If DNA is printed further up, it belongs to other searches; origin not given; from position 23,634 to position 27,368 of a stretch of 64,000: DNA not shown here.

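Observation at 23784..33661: Two-gene operon encoding giant unannotatable envelope proteins (1144 aa and 2137 aa)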

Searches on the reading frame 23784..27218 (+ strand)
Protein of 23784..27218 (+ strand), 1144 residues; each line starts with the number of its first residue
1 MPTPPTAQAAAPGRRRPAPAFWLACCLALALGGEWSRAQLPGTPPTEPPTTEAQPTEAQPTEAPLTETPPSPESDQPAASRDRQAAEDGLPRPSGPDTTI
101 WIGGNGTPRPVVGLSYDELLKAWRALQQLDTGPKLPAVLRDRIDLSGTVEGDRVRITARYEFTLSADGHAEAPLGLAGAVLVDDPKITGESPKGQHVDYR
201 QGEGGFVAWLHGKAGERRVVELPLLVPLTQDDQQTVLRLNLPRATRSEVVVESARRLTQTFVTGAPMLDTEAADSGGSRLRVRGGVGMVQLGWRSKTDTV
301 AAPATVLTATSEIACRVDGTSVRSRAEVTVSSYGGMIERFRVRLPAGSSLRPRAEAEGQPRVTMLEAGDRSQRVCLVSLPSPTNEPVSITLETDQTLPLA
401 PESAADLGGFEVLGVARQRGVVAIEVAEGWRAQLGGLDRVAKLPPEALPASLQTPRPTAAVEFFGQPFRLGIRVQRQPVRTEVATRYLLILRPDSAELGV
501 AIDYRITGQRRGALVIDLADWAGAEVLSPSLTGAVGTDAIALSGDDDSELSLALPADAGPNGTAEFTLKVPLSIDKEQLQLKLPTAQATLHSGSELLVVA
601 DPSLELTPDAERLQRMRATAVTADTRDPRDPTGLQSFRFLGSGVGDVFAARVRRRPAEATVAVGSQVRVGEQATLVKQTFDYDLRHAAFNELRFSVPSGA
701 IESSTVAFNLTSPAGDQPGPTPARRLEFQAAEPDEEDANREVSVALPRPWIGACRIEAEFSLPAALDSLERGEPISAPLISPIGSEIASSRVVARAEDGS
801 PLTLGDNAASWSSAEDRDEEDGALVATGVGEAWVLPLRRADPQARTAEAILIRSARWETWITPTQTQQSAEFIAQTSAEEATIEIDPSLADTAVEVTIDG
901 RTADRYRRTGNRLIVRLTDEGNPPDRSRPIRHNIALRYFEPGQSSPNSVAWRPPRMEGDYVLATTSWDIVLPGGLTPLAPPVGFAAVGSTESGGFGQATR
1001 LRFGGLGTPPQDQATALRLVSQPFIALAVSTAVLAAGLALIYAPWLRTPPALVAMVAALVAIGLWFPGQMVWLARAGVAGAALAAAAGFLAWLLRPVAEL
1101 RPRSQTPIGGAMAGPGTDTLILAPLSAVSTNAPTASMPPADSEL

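Call 5: search_protein_families(library=pfam, proteins=[window:23784-27218:+], max_evalue=1)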
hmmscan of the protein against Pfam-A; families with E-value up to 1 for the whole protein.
window:23784-27218:+ (1144 aa): 0 families

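Call 6: search_protein_families(library=ncbifam, proteins=[window:23784-27218:+], max_evalue=1)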
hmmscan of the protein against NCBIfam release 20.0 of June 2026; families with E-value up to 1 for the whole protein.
window:23784-27218:+ (1144 aa): 0 families

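Call 11: search_solved_structures(query=window:23784-27218:+, max_evalue=1)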
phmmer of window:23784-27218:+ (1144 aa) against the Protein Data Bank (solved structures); distinct sequences matched with E-value up to 1: 1.
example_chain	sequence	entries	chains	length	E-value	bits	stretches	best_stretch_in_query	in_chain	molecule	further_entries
3snv_A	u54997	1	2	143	0.54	11.1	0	142-173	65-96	Symfoil-4T/Permutation #1 synthetic protein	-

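Call 13: find_homologous_proteins(query=window:23784-27218:+)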
Query window:23784-27218:+ (1144 aa): 18 proteins with E <= 0.001 among 8000 candidates.
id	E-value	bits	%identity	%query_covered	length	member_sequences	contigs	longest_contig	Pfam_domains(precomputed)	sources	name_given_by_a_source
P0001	0.0e+0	2496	100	100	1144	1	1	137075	-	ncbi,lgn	ncbi:MAG: hypothetical protein AAGJ46_00785 [Planctomycetota bacterium]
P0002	3.7e-193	662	37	94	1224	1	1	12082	-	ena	-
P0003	3.0e-165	570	33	96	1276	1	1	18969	-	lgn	-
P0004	1.3e-160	555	36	85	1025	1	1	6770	-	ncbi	ncbi:MAG: hypothetical protein AAGF31_07225, partial [Planctomycetota bacterium]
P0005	1.1e-98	350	34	67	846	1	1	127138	-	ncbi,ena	-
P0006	5.5e-90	321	31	94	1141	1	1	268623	-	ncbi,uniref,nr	ncbi:hypothetical protein Pla123a_36250 [Posidoniimonas polymericola]|uniref:Uncharacterized protein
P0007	2.5e-46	176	25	86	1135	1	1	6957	-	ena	-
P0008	6.3e-44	168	26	87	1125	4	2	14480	-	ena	-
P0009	1.8e-43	167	25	83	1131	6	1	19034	-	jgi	jgi:hypothetical protein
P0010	2.8e-36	143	26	87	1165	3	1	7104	-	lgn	-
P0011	9.8e-35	138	25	77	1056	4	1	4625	-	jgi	jgi:hypothetical protein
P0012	1.1e-29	121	24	85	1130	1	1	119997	-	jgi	jgi:hypothetical protein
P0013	5.5e-29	119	24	90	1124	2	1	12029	-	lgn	-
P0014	1.6e-28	117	27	78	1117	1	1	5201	-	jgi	jgi:hypothetical protein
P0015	1.4e-26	111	23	73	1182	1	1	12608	-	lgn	-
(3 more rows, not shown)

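Call 16: find_encoding_contigs(protein=P0006, flank=10000, max_places=2)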
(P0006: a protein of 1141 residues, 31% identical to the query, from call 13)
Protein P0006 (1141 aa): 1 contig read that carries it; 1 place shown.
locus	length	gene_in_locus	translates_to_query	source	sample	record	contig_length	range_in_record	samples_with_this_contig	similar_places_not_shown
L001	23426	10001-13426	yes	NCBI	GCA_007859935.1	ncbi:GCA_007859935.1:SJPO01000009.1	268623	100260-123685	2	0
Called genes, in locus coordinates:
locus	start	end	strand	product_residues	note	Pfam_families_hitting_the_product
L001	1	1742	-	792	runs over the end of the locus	PF00884:Sulfatase, PF16347:SGSH_C (faint)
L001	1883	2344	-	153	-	-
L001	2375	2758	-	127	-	-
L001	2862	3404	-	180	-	PF01230:HIT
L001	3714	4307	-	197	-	-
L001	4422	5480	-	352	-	-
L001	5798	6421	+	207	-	PF00574:CLP_protease (weak)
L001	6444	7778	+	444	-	-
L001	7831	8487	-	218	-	-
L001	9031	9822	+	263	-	PF00459:Inositol_P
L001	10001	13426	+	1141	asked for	-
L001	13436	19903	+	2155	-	-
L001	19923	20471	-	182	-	-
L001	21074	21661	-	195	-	PF00535:Glycos_transf_2, PF13641:Glyco_tranf_2_3 (weak)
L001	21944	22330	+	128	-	PF01502:PRA-CH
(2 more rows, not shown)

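Call 17: find_encoding_contigs(protein=P0012, flank=10000, max_places=2)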
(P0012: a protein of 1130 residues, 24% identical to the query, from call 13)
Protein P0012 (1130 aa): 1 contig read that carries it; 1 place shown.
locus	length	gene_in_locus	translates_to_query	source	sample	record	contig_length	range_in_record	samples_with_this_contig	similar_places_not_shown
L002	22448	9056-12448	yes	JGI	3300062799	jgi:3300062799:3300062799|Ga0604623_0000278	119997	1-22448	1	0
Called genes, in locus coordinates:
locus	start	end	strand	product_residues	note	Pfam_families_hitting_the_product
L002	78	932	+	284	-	PF00132:Hexapep (weak), PF25084:LbH_EIF2B (faint), PF25087:GMPPB_C, PF00132:Hexapep, PF25087:GMPPB_C (weak), PF00132:Hexapep, PF13720:Acetyltransf_11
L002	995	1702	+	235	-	PF10294:Methyltransf_16, PF13489:Methyltransf_23 (weak), PF05175:MTS (faint), PF06325:PrmA (weak), PF13847:Methyltransf_31 (weak), PF08241:Methyltransf_11 (weak), PF08242:Methyltransf_12, PF13649:Methyltransf_25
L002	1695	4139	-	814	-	PF07610:DUF1573 (weak), PF12371:TMEM131_like_N (weak), PF15780:ASH (weak), PF22073:Cep192_D4, PF22544:HYDIN_VesB_CFA65-like_Ig, PF25275:Golvesin_C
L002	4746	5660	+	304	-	-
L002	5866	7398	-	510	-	PF12708:Pect-lyase_RHGA_epim, PF13229:Beta_helix, PF05048:NosD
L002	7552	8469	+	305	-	PF07639:YTV (faint)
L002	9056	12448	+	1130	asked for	-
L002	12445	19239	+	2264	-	-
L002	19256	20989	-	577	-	PF03983:SHD1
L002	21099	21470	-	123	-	-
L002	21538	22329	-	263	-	PF01637:ATPase_2 (weak), PF13191:AAA_16, PF13401:AAA_22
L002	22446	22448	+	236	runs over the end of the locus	PF20260:PUA_4, PF04452:Methyltrans_RNA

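Call 18: find_encoding_contigs(protein=P0005, flank=10000, max_places=2)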
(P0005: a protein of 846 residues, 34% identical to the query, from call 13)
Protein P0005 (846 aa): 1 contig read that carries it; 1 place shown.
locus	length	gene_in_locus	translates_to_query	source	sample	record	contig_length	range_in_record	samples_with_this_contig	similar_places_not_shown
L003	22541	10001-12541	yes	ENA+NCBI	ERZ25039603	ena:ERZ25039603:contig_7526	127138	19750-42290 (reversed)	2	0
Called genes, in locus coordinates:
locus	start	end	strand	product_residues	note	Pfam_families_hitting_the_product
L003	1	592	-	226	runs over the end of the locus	PF00550:PP-binding (faint)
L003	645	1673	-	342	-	PF01850:PIN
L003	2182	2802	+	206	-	-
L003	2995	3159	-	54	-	-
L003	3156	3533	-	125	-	-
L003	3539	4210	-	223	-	-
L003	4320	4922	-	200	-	-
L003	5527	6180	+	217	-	-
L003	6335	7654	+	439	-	-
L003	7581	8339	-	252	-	-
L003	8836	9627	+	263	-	PF00459:Inositol_P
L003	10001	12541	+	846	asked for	-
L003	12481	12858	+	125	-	-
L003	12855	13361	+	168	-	-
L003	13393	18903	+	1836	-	-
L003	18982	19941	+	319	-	-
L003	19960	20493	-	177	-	-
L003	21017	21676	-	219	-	PF00535:Glycos_transf_2, PF13641:Glyco_tranf_2_3 (weak)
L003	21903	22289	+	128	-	PF01502:PRA-CH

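Call 47: predict_structure(alignment_id=A1)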
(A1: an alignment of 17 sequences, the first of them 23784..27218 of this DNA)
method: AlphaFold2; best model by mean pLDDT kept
length: 1144 residues; sequences in the alignment: 17
mean_pLDDT: 74.1   pTM: 0.39
mean pLDDT of the five models: 74.1, 72.0, 71.3, 70.7, 68.4
residues with pLDDT >= 90: 245; 70-90: 547; 50-70: 166; < 50: 186
segments of 3 or more residues with pLDDT < 50: 1-24, 26-86, 96-102, 104-108, 298-303, 535-539, 714-720, 816-819, 842-847, 991-995, 1095-1144
pLDDT, mean of each block of 10 residues (from residue 1): 32 36 48 40 36 31 34 33 45 50 47 57 61 70 93 93 89 89 88 83 87 90 92 85 89 86 79 85 87 65 65 90 92 83 89 76 71 84 88 86 82 87 87 81 87 81 84 83 93 91 82 84 78 52 63 73 89 80 91 92 88 92 76 82 92 87 91 89 88 86 79 49 70 66 85 89 71 83 89 86 81 61 79 81 50 89 82 85 83 83 79 80 63 88 68 80 83 80 72 57 81 74 79 79 77 76 65 66 69 52 33 29 30 31 29
secondary structure, 60 per line:
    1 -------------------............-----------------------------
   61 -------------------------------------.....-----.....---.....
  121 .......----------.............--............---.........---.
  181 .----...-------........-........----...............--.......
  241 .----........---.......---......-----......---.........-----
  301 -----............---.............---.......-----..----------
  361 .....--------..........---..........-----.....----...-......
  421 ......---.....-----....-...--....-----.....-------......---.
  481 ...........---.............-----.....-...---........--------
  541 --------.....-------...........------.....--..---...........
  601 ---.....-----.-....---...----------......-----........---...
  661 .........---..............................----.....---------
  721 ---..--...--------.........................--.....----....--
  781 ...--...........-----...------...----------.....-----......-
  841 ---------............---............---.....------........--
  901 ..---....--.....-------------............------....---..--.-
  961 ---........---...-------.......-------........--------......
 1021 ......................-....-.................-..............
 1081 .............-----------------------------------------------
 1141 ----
elements in order (helices of 4 or more, strands of 3 or more residues): H20-31 E98-102 E108-112 H116-127 E138-150 E153-164 E168-176 E186-188 E196-200 E205-212 E217-231 E234-241 E246-253 E257-263 E267-272 E278-283 E287-295 E306-317 E321-333 E337-343 E361-365 E374-383 E387-396 E402-406 E411-413 E415-426 E430-434 E440-443 H450-453 E459-463 E471-476 E480-491 E495-507 E513-517 E525-532 E549-553 E561-571 E578-582 E590-600 E604-608 E616-619 E636-641 E647-654 E658-669 E673-697 H698-702 E707-711 E728-730 E739-763 H766-770 E775-778 E781-783 E786-796 E802-804 E811-813 E824-828 E834-839 E850-861 E865-876 E880-884 E894-898 E906-909 E912-916 E930-941 E948-951 E964-971 E975-977 E985-991 E999-1006 E1015-1021 H1022-1042 H1044-1047 H1049-1065 H1067-1093

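Call 49: search_protein_representatives(alignment_id=A1)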
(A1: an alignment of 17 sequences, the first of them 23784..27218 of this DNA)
Query: 17 sequences, 1109 profile positions. Proteins with E-value up to 0.001 (for the whole library): 5124; up to 1e-10: 3919; up to 1e-30: 2304. The best 150 are listed.
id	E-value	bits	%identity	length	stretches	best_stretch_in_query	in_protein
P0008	0.0e+00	1367.1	-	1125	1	5-1109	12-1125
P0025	0.0e+00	1313.7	-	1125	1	9-1106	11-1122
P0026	0.0e+00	1280.0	-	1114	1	3-1108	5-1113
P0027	0.0e+00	1261.9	-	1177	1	3-1103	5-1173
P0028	0.0e+00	1207.6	-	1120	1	8-1099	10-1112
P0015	0.0e+00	1200.2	-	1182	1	3-1109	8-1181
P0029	0.0e+00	1163.3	-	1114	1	8-1100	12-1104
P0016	0.0e+00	1148.1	-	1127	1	3-1105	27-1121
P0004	0.0e+00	1144.0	-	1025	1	127-1108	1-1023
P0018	0.0e+00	1131.8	-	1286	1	9-1105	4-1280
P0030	0.0e+00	1131.6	-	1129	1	6-1101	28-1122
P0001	0.0e+00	1112.6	-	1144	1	4-1108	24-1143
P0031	0.0e+00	1096.0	-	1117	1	3-1109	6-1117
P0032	0.0e+00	1094.3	-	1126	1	12-1107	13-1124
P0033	0.0e+00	1089.0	-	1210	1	5-1108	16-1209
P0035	0.0e+00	1067.4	-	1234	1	13-1108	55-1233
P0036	0.0e+00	1062.3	-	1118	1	4-1108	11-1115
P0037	0.0e+00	1050.0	-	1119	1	8-1108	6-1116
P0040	0.0e+00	1031.0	-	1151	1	9-1098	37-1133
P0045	0.0e+00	1019.4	-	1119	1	6-1105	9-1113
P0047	0.0e+00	1014.3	-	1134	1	5-1108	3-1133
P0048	0.0e+00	1014.3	-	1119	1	18-1108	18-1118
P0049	0.0e+00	1012.9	-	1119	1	27-1108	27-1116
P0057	2.6e-292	989.1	-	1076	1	40-1104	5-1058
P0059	3.1e-291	985.5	-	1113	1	3-1102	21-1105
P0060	2.2e-290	982.6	-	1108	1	5-1105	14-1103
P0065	1.6e-286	969.9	-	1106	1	9-1108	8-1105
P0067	2.3e-286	969.3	-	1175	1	12-1108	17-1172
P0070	2.0e-285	966.3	-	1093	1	57-1107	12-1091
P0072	5.6e-285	964.8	-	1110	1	23-1108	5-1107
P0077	1.7e-282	956.5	-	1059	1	52-1108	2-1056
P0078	2.4e-282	956.0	-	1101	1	38-1108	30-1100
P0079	3.1e-282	955.7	-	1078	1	47-1108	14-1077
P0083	2.3e-281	952.8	-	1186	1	4-1108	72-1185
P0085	6.9e-281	951.2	-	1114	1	18-1103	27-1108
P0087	3.4e-280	948.9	-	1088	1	18-1108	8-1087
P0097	1.2e-277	940.5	-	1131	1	3-1104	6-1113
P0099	2.3e-277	939.6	-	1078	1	71-1108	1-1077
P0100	2.5e-277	939.4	-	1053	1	52-1105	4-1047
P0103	1.7e-275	933.4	-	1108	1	17-1107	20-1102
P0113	2.2e-272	923.1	-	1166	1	4-1108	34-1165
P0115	1.3e-271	920.5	-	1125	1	4-1103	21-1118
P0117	3.4e-271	919.1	-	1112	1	29-1088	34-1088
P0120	1.1e-270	917.4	-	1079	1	26-1107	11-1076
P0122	2.0e-270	916.6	-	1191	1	5-1108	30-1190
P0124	2.7e-270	916.2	-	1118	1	8-1109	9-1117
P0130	1.4e-267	907.1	-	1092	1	16-1108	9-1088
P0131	5.9e-267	905.1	-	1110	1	28-1107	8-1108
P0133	3.8e-266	902.4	-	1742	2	47-995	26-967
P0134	8.1e-266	901.3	-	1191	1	3-1108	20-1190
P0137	1.4e-265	900.5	-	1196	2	21-1108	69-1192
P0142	1.7e-264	896.9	-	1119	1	10-1108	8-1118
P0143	3.4e-264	895.9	-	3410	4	5-1099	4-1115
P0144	8.6e-264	894.6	-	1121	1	28-1108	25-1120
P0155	2.3e-260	883.2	-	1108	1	35-1101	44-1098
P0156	3.5e-260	882.6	-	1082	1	29-1105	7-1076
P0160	7.2e-257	871.7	-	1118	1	9-1100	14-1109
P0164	2.6e-256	869.8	-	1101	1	26-1108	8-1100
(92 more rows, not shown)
